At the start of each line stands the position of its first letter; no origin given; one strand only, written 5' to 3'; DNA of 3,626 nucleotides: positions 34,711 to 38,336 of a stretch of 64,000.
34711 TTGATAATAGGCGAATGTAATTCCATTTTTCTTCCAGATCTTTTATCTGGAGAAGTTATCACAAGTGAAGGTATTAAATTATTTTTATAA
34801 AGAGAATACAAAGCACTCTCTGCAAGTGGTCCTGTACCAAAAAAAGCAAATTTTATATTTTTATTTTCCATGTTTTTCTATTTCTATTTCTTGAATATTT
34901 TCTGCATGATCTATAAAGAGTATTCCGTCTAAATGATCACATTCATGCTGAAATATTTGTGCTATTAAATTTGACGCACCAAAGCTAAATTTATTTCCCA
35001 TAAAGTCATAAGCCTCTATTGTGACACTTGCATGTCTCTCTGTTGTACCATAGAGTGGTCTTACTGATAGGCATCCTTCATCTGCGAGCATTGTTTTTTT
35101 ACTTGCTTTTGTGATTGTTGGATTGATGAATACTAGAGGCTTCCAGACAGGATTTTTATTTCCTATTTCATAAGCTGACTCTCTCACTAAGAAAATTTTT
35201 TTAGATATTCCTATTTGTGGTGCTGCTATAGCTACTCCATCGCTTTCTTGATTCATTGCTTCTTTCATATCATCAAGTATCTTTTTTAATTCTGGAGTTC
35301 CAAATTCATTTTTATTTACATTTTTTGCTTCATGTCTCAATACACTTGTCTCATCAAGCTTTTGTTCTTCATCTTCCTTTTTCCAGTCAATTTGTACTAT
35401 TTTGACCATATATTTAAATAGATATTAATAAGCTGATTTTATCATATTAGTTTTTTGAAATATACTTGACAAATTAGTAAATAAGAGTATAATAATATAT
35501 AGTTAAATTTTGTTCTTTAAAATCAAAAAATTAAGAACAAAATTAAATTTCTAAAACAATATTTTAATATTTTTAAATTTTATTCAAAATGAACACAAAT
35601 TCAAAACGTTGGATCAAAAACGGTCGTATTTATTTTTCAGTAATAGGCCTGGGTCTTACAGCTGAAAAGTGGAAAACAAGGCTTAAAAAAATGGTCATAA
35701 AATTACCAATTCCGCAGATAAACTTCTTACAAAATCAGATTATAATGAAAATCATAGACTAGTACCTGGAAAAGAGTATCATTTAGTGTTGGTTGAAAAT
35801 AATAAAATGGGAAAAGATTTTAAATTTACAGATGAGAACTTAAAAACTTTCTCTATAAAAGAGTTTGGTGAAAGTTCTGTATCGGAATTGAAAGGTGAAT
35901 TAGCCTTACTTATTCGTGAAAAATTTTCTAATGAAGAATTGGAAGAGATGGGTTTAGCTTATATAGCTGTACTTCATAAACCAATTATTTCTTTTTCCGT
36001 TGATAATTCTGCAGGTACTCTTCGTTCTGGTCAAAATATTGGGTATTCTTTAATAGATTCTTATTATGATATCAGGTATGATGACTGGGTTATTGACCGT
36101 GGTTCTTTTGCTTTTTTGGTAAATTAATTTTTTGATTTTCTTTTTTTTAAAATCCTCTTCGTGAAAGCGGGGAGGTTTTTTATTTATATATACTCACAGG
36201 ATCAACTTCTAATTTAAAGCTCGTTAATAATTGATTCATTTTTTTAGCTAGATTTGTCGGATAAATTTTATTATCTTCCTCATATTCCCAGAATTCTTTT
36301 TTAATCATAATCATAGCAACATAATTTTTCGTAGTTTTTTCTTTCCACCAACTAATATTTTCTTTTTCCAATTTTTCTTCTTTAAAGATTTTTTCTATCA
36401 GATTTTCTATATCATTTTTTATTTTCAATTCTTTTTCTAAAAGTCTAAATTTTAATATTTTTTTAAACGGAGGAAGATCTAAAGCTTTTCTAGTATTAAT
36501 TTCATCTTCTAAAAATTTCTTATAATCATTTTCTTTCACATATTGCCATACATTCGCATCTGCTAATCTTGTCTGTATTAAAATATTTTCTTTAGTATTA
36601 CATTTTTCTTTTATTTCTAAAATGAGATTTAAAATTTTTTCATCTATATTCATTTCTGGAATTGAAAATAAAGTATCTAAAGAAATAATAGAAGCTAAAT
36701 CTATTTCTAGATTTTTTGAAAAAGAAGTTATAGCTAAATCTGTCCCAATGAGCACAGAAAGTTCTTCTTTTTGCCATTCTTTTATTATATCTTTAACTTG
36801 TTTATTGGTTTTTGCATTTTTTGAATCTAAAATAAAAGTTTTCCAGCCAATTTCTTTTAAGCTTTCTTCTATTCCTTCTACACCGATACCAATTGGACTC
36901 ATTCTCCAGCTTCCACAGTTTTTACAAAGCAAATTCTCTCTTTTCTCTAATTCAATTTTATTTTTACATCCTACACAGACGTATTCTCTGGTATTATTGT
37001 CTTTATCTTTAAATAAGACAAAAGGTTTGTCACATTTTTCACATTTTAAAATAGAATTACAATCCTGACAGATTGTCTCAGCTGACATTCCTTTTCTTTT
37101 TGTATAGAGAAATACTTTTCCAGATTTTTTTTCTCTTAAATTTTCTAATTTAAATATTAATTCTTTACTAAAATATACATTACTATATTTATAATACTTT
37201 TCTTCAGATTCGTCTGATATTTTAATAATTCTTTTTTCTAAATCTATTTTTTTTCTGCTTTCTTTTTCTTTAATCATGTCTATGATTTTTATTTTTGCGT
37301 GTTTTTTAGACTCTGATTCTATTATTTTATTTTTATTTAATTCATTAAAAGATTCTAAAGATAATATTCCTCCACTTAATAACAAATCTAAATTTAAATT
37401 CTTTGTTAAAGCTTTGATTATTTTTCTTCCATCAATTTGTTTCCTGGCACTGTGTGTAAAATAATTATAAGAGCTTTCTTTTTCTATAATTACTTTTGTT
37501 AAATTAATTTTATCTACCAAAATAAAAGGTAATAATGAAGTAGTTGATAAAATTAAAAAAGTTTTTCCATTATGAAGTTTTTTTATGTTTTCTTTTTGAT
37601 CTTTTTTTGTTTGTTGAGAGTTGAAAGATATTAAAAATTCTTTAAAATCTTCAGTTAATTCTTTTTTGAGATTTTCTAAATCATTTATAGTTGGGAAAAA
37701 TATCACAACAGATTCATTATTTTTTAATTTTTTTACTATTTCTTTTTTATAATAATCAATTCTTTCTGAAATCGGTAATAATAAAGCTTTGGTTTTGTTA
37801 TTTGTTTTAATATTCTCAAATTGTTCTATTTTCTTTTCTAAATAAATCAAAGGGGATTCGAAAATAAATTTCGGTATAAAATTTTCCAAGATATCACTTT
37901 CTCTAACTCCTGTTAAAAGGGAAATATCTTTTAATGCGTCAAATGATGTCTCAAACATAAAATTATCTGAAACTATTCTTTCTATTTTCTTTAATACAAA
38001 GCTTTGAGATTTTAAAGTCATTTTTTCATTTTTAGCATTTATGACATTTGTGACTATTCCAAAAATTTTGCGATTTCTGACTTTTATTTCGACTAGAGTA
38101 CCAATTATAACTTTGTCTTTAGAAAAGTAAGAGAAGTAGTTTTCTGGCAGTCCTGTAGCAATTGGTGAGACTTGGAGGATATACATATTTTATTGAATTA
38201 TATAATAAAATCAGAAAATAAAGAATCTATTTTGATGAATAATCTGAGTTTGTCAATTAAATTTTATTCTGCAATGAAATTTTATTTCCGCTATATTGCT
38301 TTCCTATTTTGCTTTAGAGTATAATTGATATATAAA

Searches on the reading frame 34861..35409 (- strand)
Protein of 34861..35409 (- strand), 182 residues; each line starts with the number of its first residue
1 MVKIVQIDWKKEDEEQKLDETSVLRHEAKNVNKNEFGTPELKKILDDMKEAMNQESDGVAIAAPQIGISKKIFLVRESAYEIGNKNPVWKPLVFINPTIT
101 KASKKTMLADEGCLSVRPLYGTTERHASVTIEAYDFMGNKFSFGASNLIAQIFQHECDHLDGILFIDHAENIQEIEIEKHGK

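Call 57: search_protein_families(library=pfam, proteins=[window:34861-35409:-], max_evalue=0.001)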
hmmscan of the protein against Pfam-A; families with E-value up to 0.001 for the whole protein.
window:34861-35409:- (182 aa): 1 family
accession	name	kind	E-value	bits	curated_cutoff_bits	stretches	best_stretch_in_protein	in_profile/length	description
PF01327.26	Pep_deformylase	-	4.7e-42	143.7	22.8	1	21-172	9-153/156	Polypeptide deformylase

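Call 106: find_encoding_contigs(protein=window:34861-35409:-, flank=3000, max_places=8)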
Protein window:34861-35409:- (182 aa): 1 contig read that carries it; 1 place shown.
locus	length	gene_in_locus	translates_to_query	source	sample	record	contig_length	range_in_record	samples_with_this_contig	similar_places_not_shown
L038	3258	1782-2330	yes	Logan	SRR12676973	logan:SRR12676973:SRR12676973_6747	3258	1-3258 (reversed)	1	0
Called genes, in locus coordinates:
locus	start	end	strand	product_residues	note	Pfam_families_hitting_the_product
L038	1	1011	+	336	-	?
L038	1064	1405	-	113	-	-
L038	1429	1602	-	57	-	-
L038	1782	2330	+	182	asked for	PF01327:Pep_deformylase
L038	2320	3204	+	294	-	PF00551:Formyl_trans_N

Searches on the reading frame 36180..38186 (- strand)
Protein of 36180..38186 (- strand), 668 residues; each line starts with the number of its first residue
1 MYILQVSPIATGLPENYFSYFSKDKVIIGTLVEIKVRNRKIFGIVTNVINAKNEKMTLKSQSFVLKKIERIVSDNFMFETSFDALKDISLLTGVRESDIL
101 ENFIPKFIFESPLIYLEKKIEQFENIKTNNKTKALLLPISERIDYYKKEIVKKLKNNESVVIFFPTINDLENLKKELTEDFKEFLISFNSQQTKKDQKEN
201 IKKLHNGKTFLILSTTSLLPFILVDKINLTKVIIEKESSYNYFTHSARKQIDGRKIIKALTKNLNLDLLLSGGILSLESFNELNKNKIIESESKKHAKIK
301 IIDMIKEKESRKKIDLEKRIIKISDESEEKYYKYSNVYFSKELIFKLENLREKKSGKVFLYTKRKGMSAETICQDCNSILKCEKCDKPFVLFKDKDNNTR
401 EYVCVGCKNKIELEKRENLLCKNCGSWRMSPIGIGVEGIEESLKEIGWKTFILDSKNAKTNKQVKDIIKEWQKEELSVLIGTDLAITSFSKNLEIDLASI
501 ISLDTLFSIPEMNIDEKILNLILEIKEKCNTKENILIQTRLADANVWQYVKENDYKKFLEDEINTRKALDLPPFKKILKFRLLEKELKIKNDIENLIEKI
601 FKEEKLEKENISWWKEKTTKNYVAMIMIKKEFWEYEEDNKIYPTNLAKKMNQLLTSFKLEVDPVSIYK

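Call 57: search_protein_families(library=pfam, proteins=[window:36180-38186:-], max_evalue=0.001)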
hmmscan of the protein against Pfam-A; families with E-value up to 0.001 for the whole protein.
window:36180-38186:- (668 aa): 2 families
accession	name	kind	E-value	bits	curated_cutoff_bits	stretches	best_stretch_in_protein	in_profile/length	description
PF00271.37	Helicase_C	-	7.3e-06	26.6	23.5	1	147-216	7-73/110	Helicase conserved C-terminal domain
PF09378.16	HAS-barrel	-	0.00052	20.5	25.2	0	14-52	10-49/90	HAS barrel domain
